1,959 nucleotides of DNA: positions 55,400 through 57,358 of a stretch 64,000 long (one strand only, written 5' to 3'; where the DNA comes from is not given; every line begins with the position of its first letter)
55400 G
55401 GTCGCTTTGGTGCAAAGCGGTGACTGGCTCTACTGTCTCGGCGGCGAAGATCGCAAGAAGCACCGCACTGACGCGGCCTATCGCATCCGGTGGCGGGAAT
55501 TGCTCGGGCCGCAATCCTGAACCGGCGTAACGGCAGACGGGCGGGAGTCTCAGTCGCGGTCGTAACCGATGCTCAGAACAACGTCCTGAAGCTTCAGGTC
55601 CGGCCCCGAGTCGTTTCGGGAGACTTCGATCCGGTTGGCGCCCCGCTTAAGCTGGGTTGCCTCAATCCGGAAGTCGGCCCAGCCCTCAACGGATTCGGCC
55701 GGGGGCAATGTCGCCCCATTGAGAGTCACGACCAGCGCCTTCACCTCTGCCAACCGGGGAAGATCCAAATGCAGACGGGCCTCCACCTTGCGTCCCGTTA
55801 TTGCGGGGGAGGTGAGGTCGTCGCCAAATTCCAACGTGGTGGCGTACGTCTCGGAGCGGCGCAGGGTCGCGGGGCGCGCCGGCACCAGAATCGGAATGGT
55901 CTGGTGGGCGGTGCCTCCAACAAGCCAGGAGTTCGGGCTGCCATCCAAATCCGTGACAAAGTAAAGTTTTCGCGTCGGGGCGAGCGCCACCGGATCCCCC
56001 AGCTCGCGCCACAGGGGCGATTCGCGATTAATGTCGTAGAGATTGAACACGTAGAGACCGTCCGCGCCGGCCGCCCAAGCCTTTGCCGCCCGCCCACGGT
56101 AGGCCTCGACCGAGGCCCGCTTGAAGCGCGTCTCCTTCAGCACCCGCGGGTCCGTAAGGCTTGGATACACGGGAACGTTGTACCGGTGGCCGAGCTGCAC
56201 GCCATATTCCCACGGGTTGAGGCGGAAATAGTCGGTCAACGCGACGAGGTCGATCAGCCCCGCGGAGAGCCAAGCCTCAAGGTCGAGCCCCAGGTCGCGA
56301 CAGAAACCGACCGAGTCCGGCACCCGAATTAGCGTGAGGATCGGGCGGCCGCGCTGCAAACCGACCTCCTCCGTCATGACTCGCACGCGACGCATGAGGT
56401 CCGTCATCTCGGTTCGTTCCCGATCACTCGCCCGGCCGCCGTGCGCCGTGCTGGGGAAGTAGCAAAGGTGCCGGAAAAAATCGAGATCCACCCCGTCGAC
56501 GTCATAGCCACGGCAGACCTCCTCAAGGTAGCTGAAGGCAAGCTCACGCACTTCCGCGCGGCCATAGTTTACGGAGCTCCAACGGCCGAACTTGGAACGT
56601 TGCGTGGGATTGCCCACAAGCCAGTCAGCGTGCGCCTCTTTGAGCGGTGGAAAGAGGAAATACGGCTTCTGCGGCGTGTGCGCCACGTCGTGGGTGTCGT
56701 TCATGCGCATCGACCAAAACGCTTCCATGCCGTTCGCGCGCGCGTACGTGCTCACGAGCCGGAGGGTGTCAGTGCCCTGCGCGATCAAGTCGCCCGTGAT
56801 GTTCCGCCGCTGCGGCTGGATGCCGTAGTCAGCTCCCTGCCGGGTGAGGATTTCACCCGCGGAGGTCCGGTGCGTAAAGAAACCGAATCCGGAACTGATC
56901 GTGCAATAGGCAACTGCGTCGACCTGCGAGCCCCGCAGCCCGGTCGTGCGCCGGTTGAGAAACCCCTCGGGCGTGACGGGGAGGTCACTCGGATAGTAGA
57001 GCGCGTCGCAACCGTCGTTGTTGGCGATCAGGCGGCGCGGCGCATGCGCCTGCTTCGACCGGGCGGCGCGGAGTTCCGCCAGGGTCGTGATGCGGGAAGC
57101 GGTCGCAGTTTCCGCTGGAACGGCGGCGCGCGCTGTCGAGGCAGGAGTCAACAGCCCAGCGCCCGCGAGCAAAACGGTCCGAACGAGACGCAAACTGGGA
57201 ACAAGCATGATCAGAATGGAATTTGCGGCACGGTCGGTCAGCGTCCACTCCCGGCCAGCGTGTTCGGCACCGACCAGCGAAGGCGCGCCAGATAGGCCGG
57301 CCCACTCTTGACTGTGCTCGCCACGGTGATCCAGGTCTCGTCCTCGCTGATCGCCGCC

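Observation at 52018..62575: Polysaccharide-utilization-like locus combining a NanM-like Kelch mutarotase, a tandem BNR sialidase-like enzyme, an HpcH aldolase, a GntR/LacI regulator and a TBDR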

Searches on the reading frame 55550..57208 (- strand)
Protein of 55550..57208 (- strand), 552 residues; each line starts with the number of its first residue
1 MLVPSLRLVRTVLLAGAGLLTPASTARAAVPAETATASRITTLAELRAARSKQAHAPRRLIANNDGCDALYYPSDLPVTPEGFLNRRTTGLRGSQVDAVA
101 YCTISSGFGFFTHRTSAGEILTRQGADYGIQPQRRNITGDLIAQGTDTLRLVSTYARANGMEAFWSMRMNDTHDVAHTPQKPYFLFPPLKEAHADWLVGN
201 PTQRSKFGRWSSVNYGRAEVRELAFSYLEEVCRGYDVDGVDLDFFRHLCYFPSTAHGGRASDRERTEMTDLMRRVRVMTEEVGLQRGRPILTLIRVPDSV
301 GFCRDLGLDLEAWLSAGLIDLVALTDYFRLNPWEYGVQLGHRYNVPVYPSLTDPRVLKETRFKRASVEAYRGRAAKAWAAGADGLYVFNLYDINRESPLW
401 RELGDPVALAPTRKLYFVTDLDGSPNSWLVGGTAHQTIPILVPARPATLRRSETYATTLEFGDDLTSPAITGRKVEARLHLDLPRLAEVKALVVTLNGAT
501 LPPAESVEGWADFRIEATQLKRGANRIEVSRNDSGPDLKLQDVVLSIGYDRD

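Call 4: search_protein_families(library=pfam, proteins=[window:55550-57208:-], max_evalue=0.01)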
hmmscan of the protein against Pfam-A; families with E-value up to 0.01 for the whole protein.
window:55550-57208:- (552 aa): 1 family
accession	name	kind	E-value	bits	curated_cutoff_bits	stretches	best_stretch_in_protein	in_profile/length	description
PF02638.21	GHL10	-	0.0052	16.4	27.9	0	144-247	67-165/311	Glycosyl hydrolase-like 10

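Call 5: search_protein_families(library=ncbifam, proteins=[window:55550-57208:-], max_evalue=0.01)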
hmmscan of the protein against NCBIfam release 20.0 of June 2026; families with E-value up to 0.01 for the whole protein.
window:55550-57208:- (552 aa): 0 families

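Call 11: search_solved_structures(query=window:55550-57208:-, max_evalue=1, show_alignments=2)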
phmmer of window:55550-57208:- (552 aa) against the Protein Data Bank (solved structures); distinct sequences matched with E-value up to 1: 2.
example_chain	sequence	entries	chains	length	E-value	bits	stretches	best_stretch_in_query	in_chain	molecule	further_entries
6rzd_A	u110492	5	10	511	7.2e-16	61.2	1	155-455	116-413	exosialidase from uncultured bacterium pG7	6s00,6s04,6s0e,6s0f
5oq2_A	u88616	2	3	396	0.67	11.8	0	200-256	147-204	Cwp19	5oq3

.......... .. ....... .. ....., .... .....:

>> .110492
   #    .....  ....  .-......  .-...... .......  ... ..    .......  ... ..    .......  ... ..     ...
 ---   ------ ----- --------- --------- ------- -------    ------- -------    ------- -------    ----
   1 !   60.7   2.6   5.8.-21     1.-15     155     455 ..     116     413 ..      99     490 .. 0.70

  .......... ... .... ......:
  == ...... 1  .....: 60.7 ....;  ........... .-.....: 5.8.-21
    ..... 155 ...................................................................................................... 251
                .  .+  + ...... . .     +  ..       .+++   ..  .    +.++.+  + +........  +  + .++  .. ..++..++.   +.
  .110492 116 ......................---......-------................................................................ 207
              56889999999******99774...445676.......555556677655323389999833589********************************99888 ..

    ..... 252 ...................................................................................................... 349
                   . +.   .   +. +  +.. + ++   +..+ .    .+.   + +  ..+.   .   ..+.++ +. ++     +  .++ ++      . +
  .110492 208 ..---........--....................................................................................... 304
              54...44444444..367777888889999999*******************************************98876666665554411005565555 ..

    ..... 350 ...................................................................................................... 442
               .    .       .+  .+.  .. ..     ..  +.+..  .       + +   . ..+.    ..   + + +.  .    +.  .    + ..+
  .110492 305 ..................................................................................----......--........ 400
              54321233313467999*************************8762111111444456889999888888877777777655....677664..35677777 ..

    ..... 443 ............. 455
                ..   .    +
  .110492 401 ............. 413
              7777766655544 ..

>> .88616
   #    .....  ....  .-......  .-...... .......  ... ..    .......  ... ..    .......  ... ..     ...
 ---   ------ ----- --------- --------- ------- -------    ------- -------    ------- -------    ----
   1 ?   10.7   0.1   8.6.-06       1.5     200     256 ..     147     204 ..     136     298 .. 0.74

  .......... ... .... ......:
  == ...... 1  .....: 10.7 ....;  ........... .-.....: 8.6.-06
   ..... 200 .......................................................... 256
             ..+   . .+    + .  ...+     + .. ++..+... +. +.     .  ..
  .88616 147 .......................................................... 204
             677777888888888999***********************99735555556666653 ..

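Call 17: find_homologous_proteins(query=window:55550-57208:-, max_evalue=0.00001)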
Query window:55550-57208:- (552 aa): 897 proteins with E <= 0.00001 among 8000 candidates; the best 120 are listed.
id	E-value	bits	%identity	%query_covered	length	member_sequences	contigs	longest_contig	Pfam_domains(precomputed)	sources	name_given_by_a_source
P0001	0.0e+0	1261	100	100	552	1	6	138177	-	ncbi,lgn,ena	-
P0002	0.0e+0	1114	88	100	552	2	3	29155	-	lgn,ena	-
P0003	1.4e-290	983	77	99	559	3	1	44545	-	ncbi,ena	-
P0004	2.9e-289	979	76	100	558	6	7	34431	-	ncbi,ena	-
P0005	1.8e-287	973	79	94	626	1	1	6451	-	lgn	-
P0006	6.0e-286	968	80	93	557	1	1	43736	PF02638.22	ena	-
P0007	3.6e-264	896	74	94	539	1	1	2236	-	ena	-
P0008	3.0e-211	721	60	95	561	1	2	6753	-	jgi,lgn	jgi:hypothetical protein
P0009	2.5e-210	718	62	93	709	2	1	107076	PF02638.22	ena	-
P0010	2.4e-209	715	60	96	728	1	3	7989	-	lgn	-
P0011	9.4e-209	713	61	91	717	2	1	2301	-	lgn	-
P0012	6.1e-208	710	61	90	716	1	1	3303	PF02638.22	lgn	-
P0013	1.1e-207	709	62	90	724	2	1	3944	PF02638.22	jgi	jgi:hypothetical protein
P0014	3.1e-207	708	61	90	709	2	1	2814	-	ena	-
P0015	3.8e-207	707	61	89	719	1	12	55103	-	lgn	-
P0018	9.0e-205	700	60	91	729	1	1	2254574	PF02638.22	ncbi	-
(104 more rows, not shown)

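Call 18: find_encoding_contigs(protein=P0001, flank=10000, max_places=3)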
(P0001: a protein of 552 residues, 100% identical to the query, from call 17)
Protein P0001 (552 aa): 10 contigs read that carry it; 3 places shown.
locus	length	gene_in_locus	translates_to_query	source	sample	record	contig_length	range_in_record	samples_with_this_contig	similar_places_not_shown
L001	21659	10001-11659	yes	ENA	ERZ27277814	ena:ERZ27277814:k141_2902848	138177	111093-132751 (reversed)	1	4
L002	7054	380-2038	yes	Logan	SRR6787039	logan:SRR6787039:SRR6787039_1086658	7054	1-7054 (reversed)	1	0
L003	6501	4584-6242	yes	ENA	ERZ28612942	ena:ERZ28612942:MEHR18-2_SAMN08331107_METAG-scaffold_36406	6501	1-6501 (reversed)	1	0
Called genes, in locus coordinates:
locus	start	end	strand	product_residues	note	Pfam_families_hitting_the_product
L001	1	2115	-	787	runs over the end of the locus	PF13231:PMT_2 (weak)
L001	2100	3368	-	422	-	PF00291:PALP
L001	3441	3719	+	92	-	-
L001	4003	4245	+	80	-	-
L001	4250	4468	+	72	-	-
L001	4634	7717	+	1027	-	PF13620:CarboxypepD_reg, PF13715:CarbopepD_reg_2, PF07715:Plug, PF00593:TonB_dep_Rec_b-barrel, PF14905:OMP_b-brl_3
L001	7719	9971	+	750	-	PF13088:BNR_2, PF02012:BNR (faint)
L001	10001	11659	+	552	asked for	-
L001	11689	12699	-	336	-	PF13964:Beta-prop_Calicin (weak), PF07646:Kelch_2 (faint), PF01344:Kelch_1 (weak), PF24996:NANM (weak), PF13415:Beta-prop_FBX42, PF24681:Kelch_KLHDC2_KLHL20_DRC7, PF24981:Beta-prop_ATRN-LZTR1 (weak), PF13964:Beta-prop_Calicin (weak), +2 more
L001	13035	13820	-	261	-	PF03328:HpcH_HpaI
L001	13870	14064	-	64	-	-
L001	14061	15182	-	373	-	PF00392:GntR, PF13377:Peripla_BP_3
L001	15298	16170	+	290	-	-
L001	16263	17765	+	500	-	PF00144:Beta-lactamase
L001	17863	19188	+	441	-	PF13899:Thioredoxin_7, PF13180:PDZ_2 (weak), PF17820:PDZ_6 (weak), PF13180:PDZ_2 (weak)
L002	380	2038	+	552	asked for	-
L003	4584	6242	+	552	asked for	-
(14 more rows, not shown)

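Call 19: find_encoding_contigs(protein=P0018, flank=10000, max_places=2)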
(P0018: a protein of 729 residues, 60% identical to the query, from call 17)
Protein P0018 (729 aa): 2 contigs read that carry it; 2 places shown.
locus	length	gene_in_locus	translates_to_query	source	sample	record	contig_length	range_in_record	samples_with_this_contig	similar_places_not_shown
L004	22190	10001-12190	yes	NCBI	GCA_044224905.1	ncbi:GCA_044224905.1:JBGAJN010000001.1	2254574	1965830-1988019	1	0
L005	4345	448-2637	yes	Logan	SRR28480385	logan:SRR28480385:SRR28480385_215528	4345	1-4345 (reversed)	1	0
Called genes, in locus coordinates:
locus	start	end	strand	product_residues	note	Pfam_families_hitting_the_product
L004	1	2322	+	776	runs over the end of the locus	PF13362:Toprim_3 (weak), PF12307:DUF3631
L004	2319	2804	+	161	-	-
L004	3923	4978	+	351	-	PF00145:DNA_methylase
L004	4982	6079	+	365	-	PF24391:HD-CE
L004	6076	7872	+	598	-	PF24389:ORC-CDC6-like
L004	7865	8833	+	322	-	-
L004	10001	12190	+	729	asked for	PF02638:GHL10 (weak)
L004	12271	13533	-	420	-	PF15902:Sortilin-Vps10 (faint)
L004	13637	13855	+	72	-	-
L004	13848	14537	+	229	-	-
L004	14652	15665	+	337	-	PF01370:Epimerase, PF04321:RmlD_sub_bind, PF16363:GDP_Man_Dehyd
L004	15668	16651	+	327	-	PF01370:Epimerase, PF04321:RmlD_sub_bind (weak), PF16363:GDP_Man_Dehyd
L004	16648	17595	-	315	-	PF01370:Epimerase, PF04321:RmlD_sub_bind (weak), PF16363:GDP_Man_Dehyd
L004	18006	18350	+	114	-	PF07963:N_methyl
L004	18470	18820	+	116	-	PF07963:N_methyl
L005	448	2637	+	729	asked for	PF02638:GHL10 (weak)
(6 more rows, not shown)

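Call 21: find_related_loci(query=A1, collection=genome_contigs, flank=10000)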
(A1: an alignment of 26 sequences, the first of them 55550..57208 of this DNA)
Query A1 (552 aa) in genome_contigs; peptide patterns used: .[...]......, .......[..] (x = any residue, [..] = any of these).
382 stretches matched a pattern; 357 encode a relative of the query (tblastn E <= 1e-3); the best 80 are kept; 80 distinct loci.
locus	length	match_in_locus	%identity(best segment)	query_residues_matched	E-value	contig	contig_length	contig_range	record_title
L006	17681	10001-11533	60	22-530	0e+0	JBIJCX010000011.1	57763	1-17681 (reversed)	MAG: Opitutaceae bacterium isolate ME2006-08-22D15_3300044611_group2_bin127 Rohwer_bin2637_scaffold_256_c1, whole genome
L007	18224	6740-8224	61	36-530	0e+0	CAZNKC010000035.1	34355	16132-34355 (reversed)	MAG TPA_asm: uncultured Verrucomicrobiaceae bacterium isolate SRP344714_co1_267 genome assembly, contig: NODE_2535_lengt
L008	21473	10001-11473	61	40-530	0e+0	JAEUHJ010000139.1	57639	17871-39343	MAG: Verrucomicrobiaceae bacterium isolate new MAG-14 k141_78099, whole genome shotgun sequence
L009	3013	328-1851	59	43-551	0e+0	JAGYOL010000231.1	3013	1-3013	MAG: Kiritimatiellae bacterium isolate M55B167 231, whole genome shotgun sequence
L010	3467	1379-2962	58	2-536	0e+0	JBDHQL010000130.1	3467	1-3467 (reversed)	MAG: Chthoniobacterales bacterium isolate AS-MESO-OLR.214 NODE_111402_length_3467_cov_5.836283, whole genome shotgun seq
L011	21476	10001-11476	61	35-530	0e+0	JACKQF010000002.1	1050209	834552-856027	MAG: Verrucomicrobiaceae bacterium isolate HK-STAS-VERR-13 HK-STAS-VERR-13_2, whole genome shotgun sequence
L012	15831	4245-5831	58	3-530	0e+0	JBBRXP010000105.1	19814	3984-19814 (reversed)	MAG: Chthoniobacterales bacterium isolate La5_concoct.035 La5_concoct.035_K_1034505_L_19814_cov_11.0091, whole genome sh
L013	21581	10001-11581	53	17-550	0e+0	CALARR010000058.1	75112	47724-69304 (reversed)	MAG TPA_asm: uncultured Planctomycetales bacterium isolate SRR3330210_bin.80_CONCOCT_v1.1_MAG genome assembly, contig: E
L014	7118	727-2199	61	39-529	0e+0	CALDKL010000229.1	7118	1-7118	MAG TPA_asm: uncultured Verrucomicrobiae bacterium isolate SRR5576004_bin.105_CONCOCT_v1.1_MAG genome assembly, contig:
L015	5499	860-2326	57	40-530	0e+0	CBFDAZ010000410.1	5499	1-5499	MAG TPA_asm: uncultured bacterium isolate SRR26215687_binner123_Refined_16 genome assembly, contig: ERZ25073490.13477, w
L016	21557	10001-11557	56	1-530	0e+0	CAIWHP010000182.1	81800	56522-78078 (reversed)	MAG: uncultured Lentisphaerae bacterium isolate Loclat_bin-07389 genome assembly, contig: bin-07389:182/280, whole genom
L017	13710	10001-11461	57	42-530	0e+0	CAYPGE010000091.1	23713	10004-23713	MAG TPA_asm: uncultured Pirellulaceae bacterium isolate binchicken_co111_480 genome assembly, contig: NODE_4319_length_2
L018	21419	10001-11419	62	57-529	0e+0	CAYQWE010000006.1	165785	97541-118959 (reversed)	MAG TPA_asm: uncultured Brevifollis sp. isolate binchicken_co322_209 genome assembly, contig: NODE_132_length_165785_cov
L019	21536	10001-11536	53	30-552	0e+0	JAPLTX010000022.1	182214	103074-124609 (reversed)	MAG: Verrucomicrobia bacterium isolate LacPavin_0818_WC55_MAG_62_14 LacPavin_0818_WC55_scaffold_816816, whole genome sho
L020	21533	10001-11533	53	9-532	0e+0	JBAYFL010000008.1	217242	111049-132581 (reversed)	MAG: Verrucomicrobiia bacterium isolate SO_2016_GW1_10 scaffold00104_OW334_2016, whole genome shotgun sequence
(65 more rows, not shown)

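Call 25: search_protein_families(library=pfam, proteins=[L006:53-1261:+, L006:1303-2703:+, L006:2774-3958:+, L006:7144-8340:+, L006:8505-9833:+, L006:12237-13361:+, L006:13597-14409:+, L006:14451-15575:-, L006:15594-16271:+, L006:16243-17604:+], max_evalue=0.001)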
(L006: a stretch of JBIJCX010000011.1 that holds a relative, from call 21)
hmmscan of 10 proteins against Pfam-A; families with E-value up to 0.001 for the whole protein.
L006:53-1261:+ (402 aa): 2 families
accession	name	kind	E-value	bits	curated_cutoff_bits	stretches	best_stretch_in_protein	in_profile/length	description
PF00593.30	TonB_dep_Rec_b-barrel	-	1e-27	98.5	27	1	15-364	161-436/436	TonB dependent receptor-like, beta-barrel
PF14905.12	OMP_b-brl_3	-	1.7e-10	41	27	1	104-374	148-383/408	Outer membrane protein beta-barrel family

L006:1303-2703:+ (466 aa): 3 families
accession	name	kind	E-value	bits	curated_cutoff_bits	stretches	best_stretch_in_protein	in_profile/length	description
PF01408.29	GFO_IDH_MocA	-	5e-14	53.5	24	1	57-169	1-115/120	Oxidoreductase family, NAD-binding Rossmann fold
PF19051.5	GFO_IDH_MocA_C2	-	2.1e-13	50.8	23.3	1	222-299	49-122/254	Oxidoreductase family, C-terminal alpha/beta domain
PF22725.1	GFO_IDH_MocA_C3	-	0.00064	20.2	27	0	253-298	34-78/124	GFO/IDH/MocA C-terminal domain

L006:2774-3958:+ (394 aa): 5 families
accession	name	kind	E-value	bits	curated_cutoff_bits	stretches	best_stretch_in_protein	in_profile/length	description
PF13088.12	BNR_2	-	1.1e-27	97.6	31.4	1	91-375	26-275/277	BNR repeat-like domain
PF13859.12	BNR_3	-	5e-08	33.1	27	1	89-278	34-216/308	BNR repeat-like domain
PF02012.26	BNR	-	8e-07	28.6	27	0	158-167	2-11/12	BNR/Asp-box repeat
PF15902.12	Sortilin-Vps10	-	1.1e-05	24.9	33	0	79-190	39-130/446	Sortilin, neurotensin receptor 3,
PF03174.19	CHB_HEX_C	-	0.0005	20.4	23.6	0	333-362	35-61/76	Chitobiase/beta-hexosaminidase C-terminal domain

L006:7144-8340:+ (398 aa): 3 families
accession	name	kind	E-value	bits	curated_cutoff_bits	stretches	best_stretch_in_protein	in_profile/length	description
PF13088.12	BNR_2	-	3.9e-16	59.6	31.4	1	154-365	87-270/277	BNR repeat-like domain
PF02012.26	BNR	-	3.8e-07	29.5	27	0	153-162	2-11/12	BNR/Asp-box repeat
PF15902.12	Sortilin-Vps10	-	5e-05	22.7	33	0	236-347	4-113/446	Sortilin, neurotensin receptor 3,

L006:8505-9833:+ (442 aa): 1 family
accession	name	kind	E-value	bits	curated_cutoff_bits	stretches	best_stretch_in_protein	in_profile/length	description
PF13088.12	BNR_2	-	3.7e-11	43.3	31.4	1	93-321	23-208/277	BNR repeat-like domain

L006:12237-13361:+ (374 aa): 4 families
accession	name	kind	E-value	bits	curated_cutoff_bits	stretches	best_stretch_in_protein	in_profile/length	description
PF13088.12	BNR_2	-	4.2e-18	66.1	31.4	1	82-346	16-275/277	BNR repeat-like domain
PF02012.26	BNR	-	1.3e-05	24.9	27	0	213-223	2-12/12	BNR/Asp-box repeat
PF24316.1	Tli3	-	0.0001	23.1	27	0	184-223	60-98/129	T6SS Tli3 immunity protein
PF15902.12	Sortilin-Vps10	-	0.00029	20.2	33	0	212-324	4-114/446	Sortilin, neurotensin receptor 3,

L006:13597-14409:+ (270 aa): 1 family
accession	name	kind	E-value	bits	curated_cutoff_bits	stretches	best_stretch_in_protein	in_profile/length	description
PF03328.21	HpcH_HpaI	-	1e-25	90.8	25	1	26-242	9-218/221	HpcH/HpaI aldolase/citrate lyase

L006:14451-15575:- (374 aa): 0 families

L006:15594-16271:+ (225 aa): 1 family
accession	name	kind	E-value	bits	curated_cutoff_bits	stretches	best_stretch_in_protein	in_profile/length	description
PF22633.2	F5_F8_type_C_2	-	4e-06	27.8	27.8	1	94-165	2-72/91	NedA-like, galactose-binding domain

L006:16243-17604:+ (453 aa): 4 families
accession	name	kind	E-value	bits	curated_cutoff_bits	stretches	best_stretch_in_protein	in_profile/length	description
PF19051.5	GFO_IDH_MocA_C2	-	6.5e-27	95.1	23.3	1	219-452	36-253/254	Oxidoreductase family, C-terminal alpha/beta domain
PF01408.29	GFO_IDH_MocA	-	1e-14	55.7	24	1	66-188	3-119/120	Oxidoreductase family, NAD-binding Rossmann fold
PF22725.1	GFO_IDH_MocA_C3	-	5.8e-10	39.7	27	1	255-351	30-123/124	GFO/IDH/MocA C-terminal domain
PF02894.22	GFO_IDH_MocA_C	-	2.5e-05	24.6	22.9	0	248-352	20-128/218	Oxidoreductase family, C-terminal alpha/beta domain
